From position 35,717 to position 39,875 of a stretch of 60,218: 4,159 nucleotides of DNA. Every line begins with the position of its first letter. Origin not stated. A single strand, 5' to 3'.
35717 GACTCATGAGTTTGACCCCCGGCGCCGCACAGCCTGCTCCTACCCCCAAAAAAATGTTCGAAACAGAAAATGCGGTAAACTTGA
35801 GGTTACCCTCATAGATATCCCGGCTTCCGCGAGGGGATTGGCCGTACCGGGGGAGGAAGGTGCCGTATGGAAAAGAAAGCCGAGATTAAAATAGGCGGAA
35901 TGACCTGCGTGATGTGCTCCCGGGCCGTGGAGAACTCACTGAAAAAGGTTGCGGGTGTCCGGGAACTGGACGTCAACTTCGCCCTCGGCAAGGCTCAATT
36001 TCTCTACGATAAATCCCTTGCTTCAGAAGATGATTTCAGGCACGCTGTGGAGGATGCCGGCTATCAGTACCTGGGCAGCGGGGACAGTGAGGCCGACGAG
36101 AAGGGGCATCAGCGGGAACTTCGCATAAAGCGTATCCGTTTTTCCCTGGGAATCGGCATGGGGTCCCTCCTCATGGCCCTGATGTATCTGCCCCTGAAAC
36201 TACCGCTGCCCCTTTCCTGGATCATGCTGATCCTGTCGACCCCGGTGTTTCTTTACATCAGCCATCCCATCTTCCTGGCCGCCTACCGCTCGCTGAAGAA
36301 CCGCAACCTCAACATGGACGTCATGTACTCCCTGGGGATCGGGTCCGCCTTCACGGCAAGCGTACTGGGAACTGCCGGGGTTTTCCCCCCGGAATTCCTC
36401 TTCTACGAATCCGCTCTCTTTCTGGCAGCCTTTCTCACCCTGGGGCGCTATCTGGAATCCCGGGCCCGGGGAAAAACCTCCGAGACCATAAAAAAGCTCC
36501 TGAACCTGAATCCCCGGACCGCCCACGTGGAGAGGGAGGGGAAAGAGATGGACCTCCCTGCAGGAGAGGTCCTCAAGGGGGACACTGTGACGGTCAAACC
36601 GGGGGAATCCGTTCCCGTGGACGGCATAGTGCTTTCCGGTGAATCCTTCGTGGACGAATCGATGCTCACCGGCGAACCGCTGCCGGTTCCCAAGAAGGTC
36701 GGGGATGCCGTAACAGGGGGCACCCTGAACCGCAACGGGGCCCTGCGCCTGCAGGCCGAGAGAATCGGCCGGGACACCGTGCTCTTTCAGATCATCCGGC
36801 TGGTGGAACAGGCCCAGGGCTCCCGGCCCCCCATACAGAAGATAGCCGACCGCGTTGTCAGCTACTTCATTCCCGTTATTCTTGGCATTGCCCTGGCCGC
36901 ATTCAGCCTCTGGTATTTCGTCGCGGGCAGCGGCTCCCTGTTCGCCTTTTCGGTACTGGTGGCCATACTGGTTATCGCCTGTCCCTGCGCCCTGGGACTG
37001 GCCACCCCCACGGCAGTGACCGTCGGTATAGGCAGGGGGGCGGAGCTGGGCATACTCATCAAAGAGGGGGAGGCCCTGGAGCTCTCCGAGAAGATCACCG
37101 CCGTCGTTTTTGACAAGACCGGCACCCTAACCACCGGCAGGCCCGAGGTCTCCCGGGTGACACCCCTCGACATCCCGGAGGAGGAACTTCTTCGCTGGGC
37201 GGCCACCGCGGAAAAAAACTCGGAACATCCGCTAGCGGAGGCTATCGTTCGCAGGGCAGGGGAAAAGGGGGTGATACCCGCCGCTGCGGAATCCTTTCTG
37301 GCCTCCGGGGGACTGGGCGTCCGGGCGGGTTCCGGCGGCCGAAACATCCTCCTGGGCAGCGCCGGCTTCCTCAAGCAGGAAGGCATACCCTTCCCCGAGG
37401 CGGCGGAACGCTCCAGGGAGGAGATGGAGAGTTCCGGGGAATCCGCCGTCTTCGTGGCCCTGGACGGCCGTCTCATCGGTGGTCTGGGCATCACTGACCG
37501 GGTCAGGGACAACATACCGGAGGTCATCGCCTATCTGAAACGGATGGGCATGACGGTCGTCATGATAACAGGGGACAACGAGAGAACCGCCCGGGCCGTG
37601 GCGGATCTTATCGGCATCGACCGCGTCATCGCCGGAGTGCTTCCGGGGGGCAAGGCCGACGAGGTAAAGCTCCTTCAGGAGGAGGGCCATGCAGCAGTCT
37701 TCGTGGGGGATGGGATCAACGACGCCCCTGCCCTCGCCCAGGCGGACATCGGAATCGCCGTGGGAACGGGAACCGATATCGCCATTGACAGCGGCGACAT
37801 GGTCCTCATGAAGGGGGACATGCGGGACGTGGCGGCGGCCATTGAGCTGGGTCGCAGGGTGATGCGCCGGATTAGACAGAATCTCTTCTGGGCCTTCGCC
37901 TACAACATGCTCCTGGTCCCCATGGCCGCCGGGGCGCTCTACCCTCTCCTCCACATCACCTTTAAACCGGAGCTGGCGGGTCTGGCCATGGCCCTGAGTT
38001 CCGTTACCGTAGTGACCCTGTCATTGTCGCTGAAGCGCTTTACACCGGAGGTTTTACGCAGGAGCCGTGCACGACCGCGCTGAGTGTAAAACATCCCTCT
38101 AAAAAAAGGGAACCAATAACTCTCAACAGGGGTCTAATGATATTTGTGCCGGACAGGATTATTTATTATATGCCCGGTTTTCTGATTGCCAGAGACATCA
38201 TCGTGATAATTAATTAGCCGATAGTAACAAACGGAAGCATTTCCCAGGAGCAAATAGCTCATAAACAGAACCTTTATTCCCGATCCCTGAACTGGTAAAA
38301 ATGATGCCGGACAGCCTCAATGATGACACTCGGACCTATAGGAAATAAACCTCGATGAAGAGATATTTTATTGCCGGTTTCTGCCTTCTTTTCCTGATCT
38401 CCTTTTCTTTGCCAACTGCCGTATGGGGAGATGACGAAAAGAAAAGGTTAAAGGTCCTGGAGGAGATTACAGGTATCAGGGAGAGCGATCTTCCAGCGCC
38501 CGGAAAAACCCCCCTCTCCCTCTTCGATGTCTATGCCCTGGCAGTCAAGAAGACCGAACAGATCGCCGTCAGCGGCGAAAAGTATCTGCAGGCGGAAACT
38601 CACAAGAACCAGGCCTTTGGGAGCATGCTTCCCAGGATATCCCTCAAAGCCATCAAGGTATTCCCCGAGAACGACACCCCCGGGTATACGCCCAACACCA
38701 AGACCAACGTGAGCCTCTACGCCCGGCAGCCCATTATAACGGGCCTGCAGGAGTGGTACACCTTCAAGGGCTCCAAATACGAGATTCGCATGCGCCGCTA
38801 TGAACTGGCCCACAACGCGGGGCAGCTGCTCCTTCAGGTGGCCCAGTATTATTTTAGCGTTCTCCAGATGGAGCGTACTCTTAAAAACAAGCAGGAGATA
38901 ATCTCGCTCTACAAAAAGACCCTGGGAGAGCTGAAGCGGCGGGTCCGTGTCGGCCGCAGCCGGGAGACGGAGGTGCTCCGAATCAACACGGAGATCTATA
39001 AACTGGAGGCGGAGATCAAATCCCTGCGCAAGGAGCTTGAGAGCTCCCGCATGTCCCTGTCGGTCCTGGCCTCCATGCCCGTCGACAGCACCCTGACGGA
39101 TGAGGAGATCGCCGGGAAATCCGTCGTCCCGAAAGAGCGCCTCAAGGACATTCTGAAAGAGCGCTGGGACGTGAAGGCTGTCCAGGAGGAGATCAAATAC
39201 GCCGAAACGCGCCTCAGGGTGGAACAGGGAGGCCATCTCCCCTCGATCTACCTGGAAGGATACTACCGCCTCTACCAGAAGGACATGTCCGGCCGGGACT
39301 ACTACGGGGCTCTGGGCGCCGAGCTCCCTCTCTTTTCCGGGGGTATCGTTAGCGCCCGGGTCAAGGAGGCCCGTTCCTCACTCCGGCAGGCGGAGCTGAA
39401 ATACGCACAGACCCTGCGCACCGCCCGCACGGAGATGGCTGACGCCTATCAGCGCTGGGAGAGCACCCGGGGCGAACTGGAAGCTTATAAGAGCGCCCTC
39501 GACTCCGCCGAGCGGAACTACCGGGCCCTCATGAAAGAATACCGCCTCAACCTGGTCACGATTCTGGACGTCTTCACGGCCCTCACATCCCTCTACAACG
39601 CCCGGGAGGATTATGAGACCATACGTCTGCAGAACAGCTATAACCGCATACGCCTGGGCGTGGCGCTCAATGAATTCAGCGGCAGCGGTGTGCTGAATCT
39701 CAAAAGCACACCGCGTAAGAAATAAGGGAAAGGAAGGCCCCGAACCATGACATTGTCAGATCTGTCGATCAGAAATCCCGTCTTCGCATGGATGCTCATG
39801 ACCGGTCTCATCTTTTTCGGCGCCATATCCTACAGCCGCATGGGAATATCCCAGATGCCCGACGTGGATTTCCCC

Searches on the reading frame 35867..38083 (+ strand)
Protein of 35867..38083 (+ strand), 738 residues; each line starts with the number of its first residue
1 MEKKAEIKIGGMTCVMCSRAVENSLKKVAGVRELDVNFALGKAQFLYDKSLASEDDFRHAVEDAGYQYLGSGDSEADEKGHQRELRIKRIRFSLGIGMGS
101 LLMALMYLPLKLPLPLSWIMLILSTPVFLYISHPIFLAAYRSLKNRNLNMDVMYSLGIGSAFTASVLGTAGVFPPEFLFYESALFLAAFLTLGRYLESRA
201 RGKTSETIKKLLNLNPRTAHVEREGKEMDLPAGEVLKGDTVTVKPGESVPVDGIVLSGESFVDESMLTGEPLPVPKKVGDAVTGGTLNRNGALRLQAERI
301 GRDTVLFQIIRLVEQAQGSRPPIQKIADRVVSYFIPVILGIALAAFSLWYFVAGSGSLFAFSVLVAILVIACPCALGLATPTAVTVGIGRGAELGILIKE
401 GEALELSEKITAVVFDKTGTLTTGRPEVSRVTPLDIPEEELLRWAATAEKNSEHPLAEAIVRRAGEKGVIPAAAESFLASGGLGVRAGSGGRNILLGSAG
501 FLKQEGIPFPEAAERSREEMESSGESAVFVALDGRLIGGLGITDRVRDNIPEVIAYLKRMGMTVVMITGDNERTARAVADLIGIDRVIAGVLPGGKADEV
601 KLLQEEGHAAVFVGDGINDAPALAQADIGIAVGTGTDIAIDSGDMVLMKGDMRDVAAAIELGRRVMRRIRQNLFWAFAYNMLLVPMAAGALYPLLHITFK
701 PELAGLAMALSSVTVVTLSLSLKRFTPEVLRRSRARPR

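Call 65: search_protein_families(library=pfam, proteins=[window:35867-38083:+], max_evalue=0.0001)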
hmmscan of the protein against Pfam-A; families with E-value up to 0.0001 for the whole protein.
window:35867-38083:+ (738 aa): 4 families
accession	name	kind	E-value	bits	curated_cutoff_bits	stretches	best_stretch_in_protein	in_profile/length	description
PF00122.25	E1-E2_ATPase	-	1e-57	195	28.1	1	214-393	2-180/181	E1-E2 ATPase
PF00702.32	Hydrolase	-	1.9e-34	120.2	26.4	1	410-627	1-191/191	haloacid dehalogenase-like hydrolase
PF00403.32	HMA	-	7.6e-10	39.5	24.8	1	7-67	2-62/62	Heavy-metal-associated domain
PF12710.13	HAD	-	8.4e-06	26.8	27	1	550-623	87-188/189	haloacid dehalogenase-like hydrolase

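Call 67: search_protein_families(library=ncbifam, proteins=[window:35867-38083:+], max_evalue=1e-10)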
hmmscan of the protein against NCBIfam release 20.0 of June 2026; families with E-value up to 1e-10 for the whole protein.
window:35867-38083:+ (738 aa): 21 families
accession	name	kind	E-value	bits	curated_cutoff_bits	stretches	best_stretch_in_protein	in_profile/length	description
TIGR01525.1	ATPase-IB_hvy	subfamily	8.2e-184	612.5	346.25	1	150-722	1-560/560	heavy metal translocating P-type ATPase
NF007952.0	PRK10671.1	equivalog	1.2e-178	596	1316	1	5-728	105-837/838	copper-exporting P-type ATPase CopA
TIGR01511.1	ATPase-IB1_Cu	subfamily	6.8e-174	579.7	397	1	133-723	3-542/542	copper-translocating P-type ATPase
TIGR01512.1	ATPase-IB2_Cd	subfamily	2.6e-123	412.3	313.5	2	180-468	18-287/494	cadmium family heavy metal-translocating P-type ATPase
NF008262.1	PRK11033.1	equivalog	6.8e-117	391.8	1005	1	4-678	42-690/731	zinc/cadmium/mercury/lead-transporting ATPase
NF033775.1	P_type_ZntA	exception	5.1e-111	372.2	1240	1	6-679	51-692/732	Zn(II)/Cd(II)/Pb(II) translocating P-type ATPase ZntA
TIGR01494.1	ATPase_P-type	subfamily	1.5e-92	310.6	62.3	1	187-692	3-465/478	HAD-IC family P-type ATPase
TIGR01497.1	kdpB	equivalog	3.1e-60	204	527.9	1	151-666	33-567/675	potassium-transporting ATPase subunit KdpB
TIGR01647.1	ATPase-IIIA_H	equivalog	7.3e-53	179.9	615.5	2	203-463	78-342/755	plasma-membrane proton-efflux P-type ATPase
NF010609.0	PRK14010.1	equivalog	1.1e-42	146.1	1323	1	199-665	85-561/673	K(+)-transporting ATPase subunit B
TIGR01517.1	ATPase-IIB_Ca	equivalog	9.7e-41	139.8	507.05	2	217-459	156-409/882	calcium-translocating P-type ATPase, PMCA-type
TIGR01522.1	ATPase-IIA2_Ca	equivalog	4e-36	124.1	798.3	2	591-674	571-655/854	calcium-transporting P-type ATPase, PMR1-type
TIGR01657.1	P-ATPase-V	hypoth_equivalog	7e-33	113.2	618.25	1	179-307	194-315/1055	ATP13A2 family polyamine export P-type ATPase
TIGR01116.1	ATPase-IIA1_Ca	equivalog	2.8e-32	111.7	703.4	1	536-673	457-609/799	calcium-translocating P-type ATPase, SERCA-type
TIGR01106.1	ATPase-IIC_X-K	subfamily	3.3e-32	111.3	946.1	1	201-431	125-365/997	Na,H/K antiporter P-type ATPase subunit alpha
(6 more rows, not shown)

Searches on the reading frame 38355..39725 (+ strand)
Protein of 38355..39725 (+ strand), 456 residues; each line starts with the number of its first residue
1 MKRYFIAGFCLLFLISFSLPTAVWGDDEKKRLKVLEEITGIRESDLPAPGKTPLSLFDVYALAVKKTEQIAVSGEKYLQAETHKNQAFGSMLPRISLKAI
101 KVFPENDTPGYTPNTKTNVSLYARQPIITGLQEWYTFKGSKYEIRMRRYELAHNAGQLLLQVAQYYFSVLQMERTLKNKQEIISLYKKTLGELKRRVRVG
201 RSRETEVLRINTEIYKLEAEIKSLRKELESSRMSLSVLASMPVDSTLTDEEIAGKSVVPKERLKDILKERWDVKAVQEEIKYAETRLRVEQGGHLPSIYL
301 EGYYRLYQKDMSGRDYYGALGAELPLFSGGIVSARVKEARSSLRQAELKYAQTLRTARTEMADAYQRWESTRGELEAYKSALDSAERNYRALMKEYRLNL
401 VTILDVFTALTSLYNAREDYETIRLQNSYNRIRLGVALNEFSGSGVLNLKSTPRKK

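Call 65: search_protein_families(library=pfam, proteins=[window:38355-39725:+], max_evalue=0.0001)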
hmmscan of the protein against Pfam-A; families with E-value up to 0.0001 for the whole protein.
window:38355-39725:+ (456 aa): 1 family
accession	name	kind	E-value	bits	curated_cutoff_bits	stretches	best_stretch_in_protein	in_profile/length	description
PF02321.23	OEP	-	9.1e-43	146.7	22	2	264-426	6-174/187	Outer membrane efflux protein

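Call 67: search_protein_families(library=ncbifam, proteins=[window:38355-39725:+], max_evalue=1e-10)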
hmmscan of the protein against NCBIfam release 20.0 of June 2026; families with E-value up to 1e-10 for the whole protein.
window:38355-39725:+ (456 aa): 4 families
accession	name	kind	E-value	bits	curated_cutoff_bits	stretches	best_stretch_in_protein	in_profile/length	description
TIGR01844.1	type_I_sec_TolC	subfamily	1.1e-48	166.3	225.15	1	54-442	3-401/414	TolC family outer membrane protein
TIGR01845.1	outer_NodT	subfamily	8.3e-28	97.4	210.05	1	158-438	167-457/460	efflux transporter outer membrane subunit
NF007002.0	PRK09465.1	equivalog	1.6e-21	76.4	495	1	56-451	26-436/460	outer membrane channel protein TolC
NF052390.1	efflux_OMP_AbuO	equivalog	6.7e-19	67.9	700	1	113-438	96-430/447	multidrug efflux outer membrane protein AbuO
